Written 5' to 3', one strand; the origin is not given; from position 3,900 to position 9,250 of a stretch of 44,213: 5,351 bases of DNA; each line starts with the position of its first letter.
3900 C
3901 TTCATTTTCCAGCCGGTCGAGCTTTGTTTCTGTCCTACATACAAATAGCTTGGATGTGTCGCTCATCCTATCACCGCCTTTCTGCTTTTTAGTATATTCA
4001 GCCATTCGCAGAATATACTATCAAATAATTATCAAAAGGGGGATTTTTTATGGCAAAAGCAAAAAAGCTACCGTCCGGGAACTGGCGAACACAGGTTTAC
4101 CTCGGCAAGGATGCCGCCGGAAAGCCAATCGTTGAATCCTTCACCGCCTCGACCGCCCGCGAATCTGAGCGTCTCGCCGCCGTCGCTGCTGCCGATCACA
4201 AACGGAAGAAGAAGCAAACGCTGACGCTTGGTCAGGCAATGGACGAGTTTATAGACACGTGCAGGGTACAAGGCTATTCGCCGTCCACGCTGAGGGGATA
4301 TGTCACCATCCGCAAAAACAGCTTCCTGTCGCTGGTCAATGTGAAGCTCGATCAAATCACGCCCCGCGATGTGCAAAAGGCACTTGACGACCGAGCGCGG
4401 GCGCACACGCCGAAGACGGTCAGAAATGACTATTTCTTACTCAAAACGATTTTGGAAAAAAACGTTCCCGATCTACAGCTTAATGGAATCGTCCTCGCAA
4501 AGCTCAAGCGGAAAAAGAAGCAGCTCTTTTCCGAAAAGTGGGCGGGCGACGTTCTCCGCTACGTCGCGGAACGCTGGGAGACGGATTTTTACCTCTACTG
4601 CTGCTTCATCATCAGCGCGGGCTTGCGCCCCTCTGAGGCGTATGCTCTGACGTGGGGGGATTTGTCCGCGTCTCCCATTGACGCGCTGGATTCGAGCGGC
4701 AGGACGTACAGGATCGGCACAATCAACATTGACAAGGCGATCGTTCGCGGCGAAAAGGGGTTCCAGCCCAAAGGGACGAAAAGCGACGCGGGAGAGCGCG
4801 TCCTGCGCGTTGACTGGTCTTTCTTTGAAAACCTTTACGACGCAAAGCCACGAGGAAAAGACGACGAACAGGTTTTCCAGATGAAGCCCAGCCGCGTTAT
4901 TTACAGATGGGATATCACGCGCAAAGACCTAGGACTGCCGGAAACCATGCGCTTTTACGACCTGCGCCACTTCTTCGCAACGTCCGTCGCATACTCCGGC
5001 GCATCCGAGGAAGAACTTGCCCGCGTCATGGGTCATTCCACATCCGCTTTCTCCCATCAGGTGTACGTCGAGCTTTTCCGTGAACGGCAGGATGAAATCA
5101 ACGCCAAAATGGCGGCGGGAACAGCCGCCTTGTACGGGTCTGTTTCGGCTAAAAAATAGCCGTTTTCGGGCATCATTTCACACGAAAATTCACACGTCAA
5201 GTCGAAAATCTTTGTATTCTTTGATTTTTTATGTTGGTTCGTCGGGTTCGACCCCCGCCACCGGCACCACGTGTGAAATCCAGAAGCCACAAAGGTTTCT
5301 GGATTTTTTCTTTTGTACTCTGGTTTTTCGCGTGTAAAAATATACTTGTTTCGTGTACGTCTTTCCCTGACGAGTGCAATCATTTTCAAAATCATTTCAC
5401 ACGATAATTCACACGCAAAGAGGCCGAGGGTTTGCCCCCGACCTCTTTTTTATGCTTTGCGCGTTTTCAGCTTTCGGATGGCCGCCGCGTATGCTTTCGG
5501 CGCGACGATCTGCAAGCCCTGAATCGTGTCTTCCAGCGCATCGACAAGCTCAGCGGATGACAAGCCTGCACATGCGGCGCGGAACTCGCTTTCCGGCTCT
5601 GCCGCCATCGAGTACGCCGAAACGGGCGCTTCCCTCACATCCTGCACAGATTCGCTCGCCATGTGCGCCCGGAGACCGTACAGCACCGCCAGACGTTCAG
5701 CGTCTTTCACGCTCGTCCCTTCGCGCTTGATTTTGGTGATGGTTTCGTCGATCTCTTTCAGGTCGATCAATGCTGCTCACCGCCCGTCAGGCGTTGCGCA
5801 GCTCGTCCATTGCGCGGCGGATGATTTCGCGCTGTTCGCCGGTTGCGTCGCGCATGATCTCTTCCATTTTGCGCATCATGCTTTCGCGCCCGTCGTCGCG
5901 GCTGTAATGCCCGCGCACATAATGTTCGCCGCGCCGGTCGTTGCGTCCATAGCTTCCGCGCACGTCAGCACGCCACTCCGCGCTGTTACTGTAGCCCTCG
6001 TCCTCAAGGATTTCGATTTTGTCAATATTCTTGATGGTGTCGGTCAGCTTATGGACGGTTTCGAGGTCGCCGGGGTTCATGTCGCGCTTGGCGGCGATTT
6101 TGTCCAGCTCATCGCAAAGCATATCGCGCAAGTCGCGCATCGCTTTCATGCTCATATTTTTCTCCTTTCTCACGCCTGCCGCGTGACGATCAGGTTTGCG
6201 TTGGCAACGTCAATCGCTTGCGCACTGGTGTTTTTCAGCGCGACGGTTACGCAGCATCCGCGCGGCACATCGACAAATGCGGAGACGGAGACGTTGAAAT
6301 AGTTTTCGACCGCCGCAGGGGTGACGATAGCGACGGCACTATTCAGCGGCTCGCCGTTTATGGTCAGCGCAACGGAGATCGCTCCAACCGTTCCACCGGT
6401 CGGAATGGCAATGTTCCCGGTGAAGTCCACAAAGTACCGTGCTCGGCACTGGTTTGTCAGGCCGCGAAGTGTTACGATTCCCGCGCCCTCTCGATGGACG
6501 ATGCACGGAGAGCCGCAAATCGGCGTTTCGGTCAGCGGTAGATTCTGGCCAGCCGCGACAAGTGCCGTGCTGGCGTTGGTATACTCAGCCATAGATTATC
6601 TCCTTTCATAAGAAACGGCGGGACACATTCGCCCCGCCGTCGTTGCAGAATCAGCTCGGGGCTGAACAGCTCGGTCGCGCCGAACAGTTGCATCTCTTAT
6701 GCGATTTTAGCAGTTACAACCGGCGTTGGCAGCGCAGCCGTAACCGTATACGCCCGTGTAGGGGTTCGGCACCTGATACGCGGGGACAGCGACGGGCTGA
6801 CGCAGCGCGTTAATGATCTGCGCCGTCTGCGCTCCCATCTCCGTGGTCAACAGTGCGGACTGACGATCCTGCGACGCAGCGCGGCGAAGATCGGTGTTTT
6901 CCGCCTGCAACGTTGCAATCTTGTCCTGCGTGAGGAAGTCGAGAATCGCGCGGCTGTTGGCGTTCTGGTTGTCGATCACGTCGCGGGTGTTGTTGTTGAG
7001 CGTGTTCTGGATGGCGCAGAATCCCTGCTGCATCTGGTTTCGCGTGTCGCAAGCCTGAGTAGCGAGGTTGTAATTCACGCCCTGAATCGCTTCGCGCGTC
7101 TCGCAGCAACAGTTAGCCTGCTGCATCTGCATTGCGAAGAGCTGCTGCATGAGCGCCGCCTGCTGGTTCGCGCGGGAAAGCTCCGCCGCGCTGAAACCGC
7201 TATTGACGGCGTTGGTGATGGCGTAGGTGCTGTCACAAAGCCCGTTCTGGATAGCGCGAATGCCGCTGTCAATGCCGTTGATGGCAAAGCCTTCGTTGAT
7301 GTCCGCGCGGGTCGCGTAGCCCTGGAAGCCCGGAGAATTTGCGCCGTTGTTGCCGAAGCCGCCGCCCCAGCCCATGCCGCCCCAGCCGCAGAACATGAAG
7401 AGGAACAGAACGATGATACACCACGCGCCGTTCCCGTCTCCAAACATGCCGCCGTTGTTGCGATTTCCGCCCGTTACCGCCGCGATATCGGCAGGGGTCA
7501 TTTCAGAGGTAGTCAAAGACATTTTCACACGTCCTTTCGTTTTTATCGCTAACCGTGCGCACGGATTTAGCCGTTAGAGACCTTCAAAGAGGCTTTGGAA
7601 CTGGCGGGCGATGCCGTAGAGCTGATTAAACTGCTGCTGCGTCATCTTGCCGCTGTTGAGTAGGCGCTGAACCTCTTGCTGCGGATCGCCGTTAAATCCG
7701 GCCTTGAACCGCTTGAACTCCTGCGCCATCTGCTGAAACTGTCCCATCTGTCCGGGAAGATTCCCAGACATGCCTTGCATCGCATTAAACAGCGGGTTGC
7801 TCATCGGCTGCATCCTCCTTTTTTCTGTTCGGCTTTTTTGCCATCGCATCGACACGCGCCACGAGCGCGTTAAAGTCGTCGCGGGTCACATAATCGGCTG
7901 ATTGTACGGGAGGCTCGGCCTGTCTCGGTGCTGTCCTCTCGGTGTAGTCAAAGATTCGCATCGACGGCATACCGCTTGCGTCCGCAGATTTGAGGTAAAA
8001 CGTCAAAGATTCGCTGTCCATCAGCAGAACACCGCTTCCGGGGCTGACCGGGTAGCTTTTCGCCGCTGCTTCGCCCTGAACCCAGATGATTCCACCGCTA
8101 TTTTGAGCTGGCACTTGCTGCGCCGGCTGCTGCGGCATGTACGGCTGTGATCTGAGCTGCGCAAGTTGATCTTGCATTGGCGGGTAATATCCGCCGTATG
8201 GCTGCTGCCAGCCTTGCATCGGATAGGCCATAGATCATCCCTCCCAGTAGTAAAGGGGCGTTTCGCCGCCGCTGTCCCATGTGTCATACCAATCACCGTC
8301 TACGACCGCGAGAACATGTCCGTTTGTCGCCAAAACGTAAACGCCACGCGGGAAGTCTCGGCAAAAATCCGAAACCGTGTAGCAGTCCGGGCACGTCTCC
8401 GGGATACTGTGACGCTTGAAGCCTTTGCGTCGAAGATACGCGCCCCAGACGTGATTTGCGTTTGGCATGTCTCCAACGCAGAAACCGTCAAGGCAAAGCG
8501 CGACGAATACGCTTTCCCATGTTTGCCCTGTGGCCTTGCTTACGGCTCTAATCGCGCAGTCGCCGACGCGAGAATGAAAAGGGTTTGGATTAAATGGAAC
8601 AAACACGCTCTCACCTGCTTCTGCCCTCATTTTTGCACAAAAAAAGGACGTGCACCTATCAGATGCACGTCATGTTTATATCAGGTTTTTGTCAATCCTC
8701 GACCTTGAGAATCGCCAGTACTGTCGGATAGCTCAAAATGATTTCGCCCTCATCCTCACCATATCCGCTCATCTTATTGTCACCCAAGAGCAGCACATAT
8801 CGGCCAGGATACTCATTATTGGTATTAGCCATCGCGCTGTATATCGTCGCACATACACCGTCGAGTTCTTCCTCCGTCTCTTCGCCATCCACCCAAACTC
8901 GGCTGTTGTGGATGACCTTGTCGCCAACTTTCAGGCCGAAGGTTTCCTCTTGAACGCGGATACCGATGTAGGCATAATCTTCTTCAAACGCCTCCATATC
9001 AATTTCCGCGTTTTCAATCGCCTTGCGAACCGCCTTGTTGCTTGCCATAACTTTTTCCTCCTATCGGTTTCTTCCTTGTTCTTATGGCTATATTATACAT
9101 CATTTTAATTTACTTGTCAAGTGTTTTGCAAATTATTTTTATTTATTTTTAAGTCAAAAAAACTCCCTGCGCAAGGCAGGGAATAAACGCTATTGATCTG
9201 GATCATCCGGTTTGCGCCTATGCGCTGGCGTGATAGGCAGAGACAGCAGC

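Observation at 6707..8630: Stand-alone papain/C39-like peptidase clustered with a protein bearing a double-glycine-leader-like N-terminus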

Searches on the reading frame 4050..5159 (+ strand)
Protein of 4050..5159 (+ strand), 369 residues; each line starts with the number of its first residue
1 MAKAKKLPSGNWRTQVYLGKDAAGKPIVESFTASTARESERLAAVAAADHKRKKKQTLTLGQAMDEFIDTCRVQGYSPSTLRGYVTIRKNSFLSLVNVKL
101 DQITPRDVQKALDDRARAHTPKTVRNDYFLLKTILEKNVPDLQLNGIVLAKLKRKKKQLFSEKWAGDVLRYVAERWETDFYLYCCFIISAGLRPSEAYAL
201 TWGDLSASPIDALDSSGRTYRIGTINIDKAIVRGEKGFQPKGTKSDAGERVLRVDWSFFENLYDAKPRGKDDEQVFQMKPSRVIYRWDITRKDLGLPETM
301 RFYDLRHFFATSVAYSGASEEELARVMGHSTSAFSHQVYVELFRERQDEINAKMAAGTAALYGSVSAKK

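Call 80: search_protein_families(library=pfam, proteins=[window:4050-5159:+], max_evalue=0.01)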
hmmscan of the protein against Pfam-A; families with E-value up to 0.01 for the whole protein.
window:4050-5159:+ (369 aa): 3 families
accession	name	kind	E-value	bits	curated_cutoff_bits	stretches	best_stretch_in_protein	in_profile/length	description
PF00589.27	Phage_integrase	-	1.1e-08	35.5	27.1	1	181-343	25-169/172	Phage integrase family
PF14659.12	Phage_int_SAM_3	-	0.00016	22.3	22.6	1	59-113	1-55/58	Phage integrase, N-terminal SAM-like domain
PF13495.12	Phage_int_SAM_4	-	0.00049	20.9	27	1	64-133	2-73/85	Phage integrase, N-terminal SAM-like domain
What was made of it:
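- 4050..5159 (+): Tyrosine integrase, convergent with the cassette. Pfam Phage_integrase 1.1e-8 (call 80).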

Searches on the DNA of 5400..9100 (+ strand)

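Call 7: search_dna_similar(query=window:5400-9100:+, collection=phages, mode=distant, max_rows=20)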
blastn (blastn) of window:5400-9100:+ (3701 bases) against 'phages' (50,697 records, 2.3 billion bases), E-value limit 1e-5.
Records with a match: 10; places in all: 11; records where one place covers at least 80% of the query: 0.
Best place of each record, by identity: 60-80% 10.
By first word of the organism name: Bacteriophage 8; Dulem 2.
By host as written in the record: - 8; Propithecus coquereli 1; Varecia variegata 1.
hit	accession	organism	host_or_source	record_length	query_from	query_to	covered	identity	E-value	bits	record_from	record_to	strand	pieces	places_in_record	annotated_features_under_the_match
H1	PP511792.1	Dulem virus 33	Propithecus coquereli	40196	617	3090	37%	67.6%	3e-52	417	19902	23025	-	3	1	hypothetical protein (x6) | endonuclease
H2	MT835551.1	Bacteriophage sp.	human fecal samples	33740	602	2357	30%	72.0%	5e-87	601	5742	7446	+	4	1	record has no annotation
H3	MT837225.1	Bacteriophage sp.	human fecal samples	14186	616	1240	17%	64.8%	2e-22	115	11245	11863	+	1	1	record has no annotation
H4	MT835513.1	Bacteriophage sp.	human fecal samples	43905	593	1161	15%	68.9%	2e-54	222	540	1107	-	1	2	record has no annotation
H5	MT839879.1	Bacteriophage sp.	human fecal samples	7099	758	1776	14%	72.1%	7e-35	275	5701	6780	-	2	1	record has no annotation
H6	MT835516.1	Bacteriophage sp.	human fecal samples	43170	1357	1619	7%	69.5%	1e-19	105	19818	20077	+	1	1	record has no annotation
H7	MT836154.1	Bacteriophage sp.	human fecal samples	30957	1336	1592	7%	68.0%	5e-11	78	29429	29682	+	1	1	record has no annotation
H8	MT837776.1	Bacteriophage sp.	human fecal samples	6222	1408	1612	6%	71.2%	4e-19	104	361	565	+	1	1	record has no annotation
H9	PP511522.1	Dulem virus 35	Varecia variegata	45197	1498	1620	3%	78.9%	1e-19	105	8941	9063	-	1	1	hypothetical protein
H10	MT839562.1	Bacteriophage sp.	human fecal samples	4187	1518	1619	3%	78.4%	1e-13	86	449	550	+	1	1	record has no annotation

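Call 9: get_annotated_region(hit=H1, flank=6000)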
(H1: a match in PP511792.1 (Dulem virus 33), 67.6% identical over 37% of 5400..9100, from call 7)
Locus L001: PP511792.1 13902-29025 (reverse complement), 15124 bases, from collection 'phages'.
description: Dulem virus 33 isolate Duke_28FS_2, complete genome.
organism: Dulem virus 33 (NCBI taxid 3145751)
taxonomy: Viruses; Duplodnaviria; Heunggongvirae; Uroviricota; Caudoviricetes
host: Propithecus coquereli; source: feces; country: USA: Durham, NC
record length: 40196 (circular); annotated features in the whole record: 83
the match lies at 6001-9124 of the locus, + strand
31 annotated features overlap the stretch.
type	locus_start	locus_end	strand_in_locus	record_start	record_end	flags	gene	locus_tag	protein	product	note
CDS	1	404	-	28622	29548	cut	-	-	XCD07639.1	pNOB8 ParB N-like protein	-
CDS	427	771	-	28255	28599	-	-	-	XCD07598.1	hypothetical protein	-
CDS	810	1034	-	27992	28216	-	-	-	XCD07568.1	HTH XrE protein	-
CDS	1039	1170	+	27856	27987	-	-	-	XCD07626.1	hypothetical protein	-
CDS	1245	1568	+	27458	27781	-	-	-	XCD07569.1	HTH XrE protein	-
CDS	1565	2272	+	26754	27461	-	-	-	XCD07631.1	Ion transport protein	-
CDS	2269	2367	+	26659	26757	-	-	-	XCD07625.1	hypothetical protein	-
CDS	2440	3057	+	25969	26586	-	-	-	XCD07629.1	hypothetical protein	-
CDS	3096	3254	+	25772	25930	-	-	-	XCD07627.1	hypothetical protein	-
CDS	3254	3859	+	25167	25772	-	-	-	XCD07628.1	hypothetical protein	-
CDS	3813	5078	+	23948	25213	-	-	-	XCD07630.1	integrase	-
CDS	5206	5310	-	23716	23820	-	-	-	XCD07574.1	hypothetical protein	-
CDS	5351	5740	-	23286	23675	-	-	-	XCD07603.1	hypothetical protein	-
CDS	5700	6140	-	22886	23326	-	-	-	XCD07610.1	hypothetical protein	-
CDS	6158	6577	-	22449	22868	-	-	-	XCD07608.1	hypothetical protein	-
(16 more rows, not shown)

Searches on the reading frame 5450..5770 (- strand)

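Call 5: search_protein_families(library=pfam, proteins=[window:5450-5770:-], max_evalue=0.1)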
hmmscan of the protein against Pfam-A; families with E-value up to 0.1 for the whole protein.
window:5450-5770:- (106 aa): 1 family
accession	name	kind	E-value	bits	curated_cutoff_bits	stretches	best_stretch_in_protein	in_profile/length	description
PF00736.24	EF1_GNE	-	0.013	16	20.8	1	2-44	13-56/88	EF-1 guanine nucleotide exchange domain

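Call 6: search_protein_families(library=phrogs, proteins=[window:5450-5770:-], max_evalue=0.1)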
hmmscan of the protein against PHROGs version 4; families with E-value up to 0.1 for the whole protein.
window:5450-5770:- (106 aa): 1 family
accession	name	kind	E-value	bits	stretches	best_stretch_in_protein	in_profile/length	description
phrog_17204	-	unknown function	0.015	16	1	75-93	25-43/49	-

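Call 8: search_protein_families(library=ncbifam, proteins=[window:5450-5770:-], max_evalue=0.1)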
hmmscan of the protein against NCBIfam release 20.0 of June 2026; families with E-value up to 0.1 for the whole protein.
window:5450-5770:- (106 aa): 0 families

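Call 42: search_protein_families(library=padloc, proteins=[window:5450-5770:-], max_evalue=0.1)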
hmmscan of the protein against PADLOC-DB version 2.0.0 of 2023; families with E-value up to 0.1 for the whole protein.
window:5450-5770:- (106 aa): 0 families

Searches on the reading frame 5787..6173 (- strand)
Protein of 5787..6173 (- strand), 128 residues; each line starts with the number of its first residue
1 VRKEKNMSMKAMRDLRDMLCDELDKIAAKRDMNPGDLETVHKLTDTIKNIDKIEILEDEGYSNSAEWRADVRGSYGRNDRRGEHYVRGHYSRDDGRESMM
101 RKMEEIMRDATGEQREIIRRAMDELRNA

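Call 5: search_protein_families(library=pfam, proteins=[window:5787-6173:-], max_evalue=0.1)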
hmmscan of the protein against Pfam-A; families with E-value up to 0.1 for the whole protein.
window:5787-6173:- (128 aa): 3 families
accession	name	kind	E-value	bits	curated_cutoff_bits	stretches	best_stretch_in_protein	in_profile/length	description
PF10732.14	DUF2524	-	0.0015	19.2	25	1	80-126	29-76/84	Protein of unknown function (DUF2524)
PF20531.3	DUF6746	-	0.018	15.4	27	1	10-49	39-77/124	Family of unknown function (DUF6746)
PF19305.4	MmgE_PrpD_C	-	0.02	15.2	32.1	1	47-118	88-167/173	MmgE/PrpD C-terminal domain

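Call 6: search_protein_families(library=phrogs, proteins=[window:5787-6173:-], max_evalue=0.1)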
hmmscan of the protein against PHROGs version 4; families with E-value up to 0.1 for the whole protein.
window:5787-6173:- (128 aa): 1 family
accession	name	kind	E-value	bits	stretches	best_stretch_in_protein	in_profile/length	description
phrog_28802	-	unknown function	6.8e-11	43.7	1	12-98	2-89/190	-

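Call 8: search_protein_families(library=ncbifam, proteins=[window:5787-6173:-], max_evalue=0.1)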
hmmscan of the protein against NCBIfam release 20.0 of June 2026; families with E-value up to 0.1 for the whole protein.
window:5787-6173:- (128 aa): 1 family
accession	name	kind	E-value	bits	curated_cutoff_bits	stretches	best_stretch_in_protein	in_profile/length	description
NF033852.1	fulvocin_rel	subfamily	0.075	13.9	35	0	20-79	18-78/150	bacteriocin fulvocin C-related protein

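Call 42: search_protein_families(library=padloc, proteins=[window:5787-6173:-], max_evalue=0.1)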
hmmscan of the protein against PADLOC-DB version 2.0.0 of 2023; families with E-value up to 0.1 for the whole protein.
window:5787-6173:- (128 aa): 0 families

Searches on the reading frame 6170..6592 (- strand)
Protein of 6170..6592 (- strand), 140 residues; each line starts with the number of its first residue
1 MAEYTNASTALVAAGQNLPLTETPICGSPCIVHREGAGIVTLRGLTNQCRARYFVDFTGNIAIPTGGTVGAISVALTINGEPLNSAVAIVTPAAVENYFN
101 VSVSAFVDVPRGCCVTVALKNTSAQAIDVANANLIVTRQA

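Call 5: search_protein_families(library=pfam, proteins=[window:6170-6592:-], max_evalue=0.1)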
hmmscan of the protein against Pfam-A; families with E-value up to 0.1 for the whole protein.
window:6170-6592:- (140 aa): 0 families

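Call 6: search_protein_families(library=phrogs, proteins=[window:6170-6592:-], max_evalue=0.1)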
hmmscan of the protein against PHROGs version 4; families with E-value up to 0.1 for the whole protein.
window:6170-6592:- (140 aa): 1 family
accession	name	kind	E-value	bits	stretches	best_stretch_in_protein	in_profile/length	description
phrog_20016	-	unknown function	3e-63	212.7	1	1-139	1-140/141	-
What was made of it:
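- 6170..6592 (-): E: 140-aa beta-rich protein with an invariant CC, a distant BclA C-terminal (C1q/TNF-like) relative. A core slot filled by two types (E3 as here, or the Cys-rich E22) that are not detectably homologous. phrog_20016 3e-63 (call 6).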

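Call 8: search_protein_families(library=ncbifam, proteins=[window:6170-6592:-], max_evalue=0.1)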
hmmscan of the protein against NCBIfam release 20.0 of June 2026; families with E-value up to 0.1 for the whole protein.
window:6170-6592:- (140 aa): 0 families

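Call 42: search_protein_families(library=padloc, proteins=[window:6170-6592:-], max_evalue=0.1)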
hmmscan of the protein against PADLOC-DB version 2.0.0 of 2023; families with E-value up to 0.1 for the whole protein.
window:6170-6592:- (140 aa): 0 families

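Call 46: search_solved_structures(query=A4, max_evalue=10)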
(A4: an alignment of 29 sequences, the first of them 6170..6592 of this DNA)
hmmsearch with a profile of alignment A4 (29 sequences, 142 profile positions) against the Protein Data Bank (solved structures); distinct sequences matched with E-value up to 10: 1.
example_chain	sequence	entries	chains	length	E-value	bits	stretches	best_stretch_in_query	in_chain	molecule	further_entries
6vfe_A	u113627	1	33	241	0.99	12.1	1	9-81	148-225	Gasdermin-D, N-terminal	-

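Call 48: find_homologous_proteins(query=A7, max_evalue=0.001)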
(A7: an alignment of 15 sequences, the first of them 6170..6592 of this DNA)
Query A7 (15 sequences) (140 aa, profile of the alignment): 7985 proteins with E <= 0.001 among 8000 candidates; the best 120 are listed.
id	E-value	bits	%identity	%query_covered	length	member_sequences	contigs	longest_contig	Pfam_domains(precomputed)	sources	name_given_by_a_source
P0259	1.1e-60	221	64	99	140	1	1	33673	-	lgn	-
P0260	1.3e-60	221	66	100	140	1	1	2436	-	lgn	-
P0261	2.4e-60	220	69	100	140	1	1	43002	-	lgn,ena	-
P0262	2.9e-60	220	69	100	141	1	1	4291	-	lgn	-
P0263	2.9e-60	220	66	99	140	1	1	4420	-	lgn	-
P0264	3.3e-60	220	67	99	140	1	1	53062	-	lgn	-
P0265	3.4e-60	220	-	-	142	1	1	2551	-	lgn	-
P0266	4.5e-60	219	66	100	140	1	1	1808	-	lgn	-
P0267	4.5e-60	219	71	100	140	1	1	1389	-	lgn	-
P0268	4.5e-60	219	67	99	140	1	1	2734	-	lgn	-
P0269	5.1e-60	219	69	100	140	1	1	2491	-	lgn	-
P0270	5.7e-60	219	-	-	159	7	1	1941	-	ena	-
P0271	5.8e-60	219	65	99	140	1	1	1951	-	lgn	-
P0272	7.0e-60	219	71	100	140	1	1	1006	-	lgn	-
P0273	7.6e-60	219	66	100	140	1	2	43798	-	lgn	-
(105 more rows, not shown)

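Call 92: search_protein_families(library=pfam, alignment_id=A4, max_evalue=1)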
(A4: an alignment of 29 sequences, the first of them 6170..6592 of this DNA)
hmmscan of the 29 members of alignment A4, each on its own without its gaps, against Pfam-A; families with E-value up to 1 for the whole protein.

A. member 1, window:6170-6592:- (140 aa): 0 families

B. families by the number of members that match (of 29 scanned): 13 families
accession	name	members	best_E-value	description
PF14601.11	TFX_C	5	0.0086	DNA_binding protein, TFX, C-term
PF18573.7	BclA_C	3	7.9e-08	BclA C-terminal domain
PF22514.2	EXPB1_D1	2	0.027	EXPB1-like domain 1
PF12097.14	DUF3573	2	0.033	Protein of unknown function (DUF3573)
PF16675.10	FOXO_KIX_bdg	2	0.15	KIX-binding domain of forkhead box O, CR2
PF22269.2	TagH_SH3-like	2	0.15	Teichoic acid transporter subunit TagH, SH3-like domain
PF16017.11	BTB_3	1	0.0064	BTB/POZ domain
PF02738.23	MoCoBD_1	1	0.085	Molybdopterin cofactor-binding domain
PF08080.17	zf-RNPHF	1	0.1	RNPHF zinc finger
PF24148.1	ApeC_platyh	1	0.11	ApeC, platyhelminthes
PF18612.7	Bac_A_amyl_C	1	0.13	Bacterial Alpha amylase C-terminal domain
PF07452.17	CHRD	1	0.14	CHRD domain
PF10393.14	Matrilin_ccoil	1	0.33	Trimeric coiled-coil oligomerisation domain of matrilin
